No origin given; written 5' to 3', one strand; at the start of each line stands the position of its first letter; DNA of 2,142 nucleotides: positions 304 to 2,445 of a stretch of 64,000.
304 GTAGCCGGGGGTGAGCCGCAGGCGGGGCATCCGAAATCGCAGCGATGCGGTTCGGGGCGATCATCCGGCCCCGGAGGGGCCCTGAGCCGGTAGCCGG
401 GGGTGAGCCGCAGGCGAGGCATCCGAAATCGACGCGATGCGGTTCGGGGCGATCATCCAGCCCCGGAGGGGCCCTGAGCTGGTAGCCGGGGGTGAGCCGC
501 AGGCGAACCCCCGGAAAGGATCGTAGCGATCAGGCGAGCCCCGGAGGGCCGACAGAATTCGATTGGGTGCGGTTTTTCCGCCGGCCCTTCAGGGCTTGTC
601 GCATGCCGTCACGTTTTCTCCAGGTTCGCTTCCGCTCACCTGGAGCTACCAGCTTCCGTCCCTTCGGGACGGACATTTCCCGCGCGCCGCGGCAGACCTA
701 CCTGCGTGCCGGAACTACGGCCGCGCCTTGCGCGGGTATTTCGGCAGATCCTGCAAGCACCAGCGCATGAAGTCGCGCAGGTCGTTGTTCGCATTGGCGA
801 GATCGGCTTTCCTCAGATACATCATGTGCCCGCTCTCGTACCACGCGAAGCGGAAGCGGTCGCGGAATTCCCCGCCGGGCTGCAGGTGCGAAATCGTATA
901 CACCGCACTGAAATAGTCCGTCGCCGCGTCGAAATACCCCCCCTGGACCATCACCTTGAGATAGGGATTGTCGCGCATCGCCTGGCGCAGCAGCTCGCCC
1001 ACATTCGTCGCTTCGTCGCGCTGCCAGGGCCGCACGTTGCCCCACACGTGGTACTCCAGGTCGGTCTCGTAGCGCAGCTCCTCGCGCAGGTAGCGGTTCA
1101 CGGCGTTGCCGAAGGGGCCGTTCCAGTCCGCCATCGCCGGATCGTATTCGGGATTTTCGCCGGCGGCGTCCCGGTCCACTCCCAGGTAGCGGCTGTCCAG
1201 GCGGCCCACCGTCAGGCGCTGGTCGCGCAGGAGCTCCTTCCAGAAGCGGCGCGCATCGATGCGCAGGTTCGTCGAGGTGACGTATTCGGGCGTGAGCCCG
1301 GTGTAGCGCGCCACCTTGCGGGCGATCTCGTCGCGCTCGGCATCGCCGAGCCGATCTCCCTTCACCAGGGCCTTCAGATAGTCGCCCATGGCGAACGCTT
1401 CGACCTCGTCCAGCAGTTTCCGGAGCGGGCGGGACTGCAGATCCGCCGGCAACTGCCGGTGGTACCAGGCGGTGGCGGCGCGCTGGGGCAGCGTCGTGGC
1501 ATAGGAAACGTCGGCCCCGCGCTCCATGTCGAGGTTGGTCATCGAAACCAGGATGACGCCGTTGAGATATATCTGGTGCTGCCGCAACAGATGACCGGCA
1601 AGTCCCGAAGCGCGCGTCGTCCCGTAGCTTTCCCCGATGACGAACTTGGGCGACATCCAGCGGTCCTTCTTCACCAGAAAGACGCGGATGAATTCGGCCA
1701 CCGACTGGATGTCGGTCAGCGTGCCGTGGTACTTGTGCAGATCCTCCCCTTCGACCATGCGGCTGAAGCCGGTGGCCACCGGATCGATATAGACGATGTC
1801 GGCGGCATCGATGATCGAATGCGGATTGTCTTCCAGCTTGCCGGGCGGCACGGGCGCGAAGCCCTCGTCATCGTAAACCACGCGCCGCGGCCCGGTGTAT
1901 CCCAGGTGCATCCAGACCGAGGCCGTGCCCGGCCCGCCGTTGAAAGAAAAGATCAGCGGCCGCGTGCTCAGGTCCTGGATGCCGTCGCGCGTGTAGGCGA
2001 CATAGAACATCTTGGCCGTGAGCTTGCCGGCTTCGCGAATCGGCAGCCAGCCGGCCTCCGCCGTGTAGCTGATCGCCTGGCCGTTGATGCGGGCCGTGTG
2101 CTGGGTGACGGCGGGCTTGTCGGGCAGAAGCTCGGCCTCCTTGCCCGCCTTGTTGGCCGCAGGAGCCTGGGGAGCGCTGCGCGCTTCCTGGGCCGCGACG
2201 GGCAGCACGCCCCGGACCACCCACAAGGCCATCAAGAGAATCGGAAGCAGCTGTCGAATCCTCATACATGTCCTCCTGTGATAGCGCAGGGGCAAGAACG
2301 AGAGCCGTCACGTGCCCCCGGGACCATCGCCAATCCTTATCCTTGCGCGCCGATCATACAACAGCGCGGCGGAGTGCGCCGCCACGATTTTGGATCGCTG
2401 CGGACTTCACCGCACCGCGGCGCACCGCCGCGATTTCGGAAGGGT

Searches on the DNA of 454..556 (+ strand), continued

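Call 85: search_with_rna_model(model_id=R1, sources=[window, L100, L101, L102, L103, L104, L105, L106], max_evalue=0.00001, make_alignment=true)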
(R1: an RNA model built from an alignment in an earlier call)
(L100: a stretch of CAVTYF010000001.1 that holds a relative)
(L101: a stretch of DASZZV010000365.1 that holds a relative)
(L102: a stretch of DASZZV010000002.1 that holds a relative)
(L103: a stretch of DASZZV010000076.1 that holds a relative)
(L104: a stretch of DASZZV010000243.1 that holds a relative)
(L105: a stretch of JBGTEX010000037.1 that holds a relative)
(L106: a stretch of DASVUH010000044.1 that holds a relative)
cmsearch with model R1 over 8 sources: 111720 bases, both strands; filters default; matches with E-value up to 0.00001: 26.
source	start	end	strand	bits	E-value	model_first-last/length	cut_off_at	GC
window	41939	42039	-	109.3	1.5e-24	1-103/103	no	0.64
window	7703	7803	+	106.5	7.1e-24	1-103/103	no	0.64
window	577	678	-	106.3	7.8e-24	1-103/103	no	0.62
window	35422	35521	-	106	9e-24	1-103/103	no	0.64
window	452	556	+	104.3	2.4e-23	1-103/103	no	0.7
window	7825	7929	-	101.5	1.2e-22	1-103/103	no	0.75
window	35295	35400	+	99.7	3.1e-22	1-103/103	no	0.74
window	53938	54043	+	95.6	3e-21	1-103/103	no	0.74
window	54064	54166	-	87.7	2.5e-19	1-103/103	no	0.72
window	35548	35651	+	80.4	1.5e-17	1-103/103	no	0.76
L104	298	402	-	71.3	2.3e-15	1-103/103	no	0.65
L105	905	1009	+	60.9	7.8e-13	1-103/103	no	0.52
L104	135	234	+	59.9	1.4e-12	1-103/103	no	0.61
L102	76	138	-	57.5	5.4e-12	8-71/103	no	0.65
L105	1663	1765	-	54.8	2.3e-11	1-103/103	no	0.5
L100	6959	7064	+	53.5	4.9e-11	1-103/103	no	0.54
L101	1360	1460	+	53.5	5e-11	1-103/103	no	0.55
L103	910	1012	+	53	6.5e-11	1-103/103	no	0.63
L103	1114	1176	-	52.7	7.8e-11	8-71/103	no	0.63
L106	5851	5947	+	50.2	3e-10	1-103/103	no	0.57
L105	1056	1159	-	49.5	4.5e-10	1-103/103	no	0.62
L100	7110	7214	-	46.2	2.8e-09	1-103/103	no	0.5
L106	5976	6079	-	37.1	4.5e-07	1-103/103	no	0.57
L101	1531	1629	-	32.1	7.6e-06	1-103/103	no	0.62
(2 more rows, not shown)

Alignment A6: 26 matches aligned to the model, 112 columns, each read 5' to 3' on its own strand. Consensus structure (alignment columns), stored with it:
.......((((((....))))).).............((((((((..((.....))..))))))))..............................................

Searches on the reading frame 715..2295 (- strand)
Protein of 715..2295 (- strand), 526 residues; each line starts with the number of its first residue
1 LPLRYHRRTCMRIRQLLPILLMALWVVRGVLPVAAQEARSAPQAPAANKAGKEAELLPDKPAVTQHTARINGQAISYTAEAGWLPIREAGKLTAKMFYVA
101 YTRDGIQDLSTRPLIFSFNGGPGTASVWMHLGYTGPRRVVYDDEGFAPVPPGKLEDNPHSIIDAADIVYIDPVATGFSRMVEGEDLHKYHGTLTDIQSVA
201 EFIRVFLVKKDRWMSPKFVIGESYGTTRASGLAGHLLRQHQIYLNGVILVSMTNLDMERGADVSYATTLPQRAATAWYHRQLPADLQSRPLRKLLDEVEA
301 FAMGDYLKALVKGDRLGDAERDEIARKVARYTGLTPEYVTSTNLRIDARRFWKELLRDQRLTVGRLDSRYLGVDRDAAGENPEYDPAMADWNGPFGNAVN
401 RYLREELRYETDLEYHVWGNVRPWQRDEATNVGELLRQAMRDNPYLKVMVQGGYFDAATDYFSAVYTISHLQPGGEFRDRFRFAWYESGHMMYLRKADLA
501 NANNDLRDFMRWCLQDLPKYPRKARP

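Call 28: search_protein_families(library=pfam, proteins=[window:715-2295:-])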
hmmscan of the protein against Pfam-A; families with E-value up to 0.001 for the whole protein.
window:715-2295:- (526 aa): 1 family
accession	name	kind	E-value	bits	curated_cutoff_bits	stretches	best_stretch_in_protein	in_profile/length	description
PF00450.28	Peptidase_S10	-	7e-14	52.4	21.9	1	75-249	7-176/420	Serine carboxypeptidase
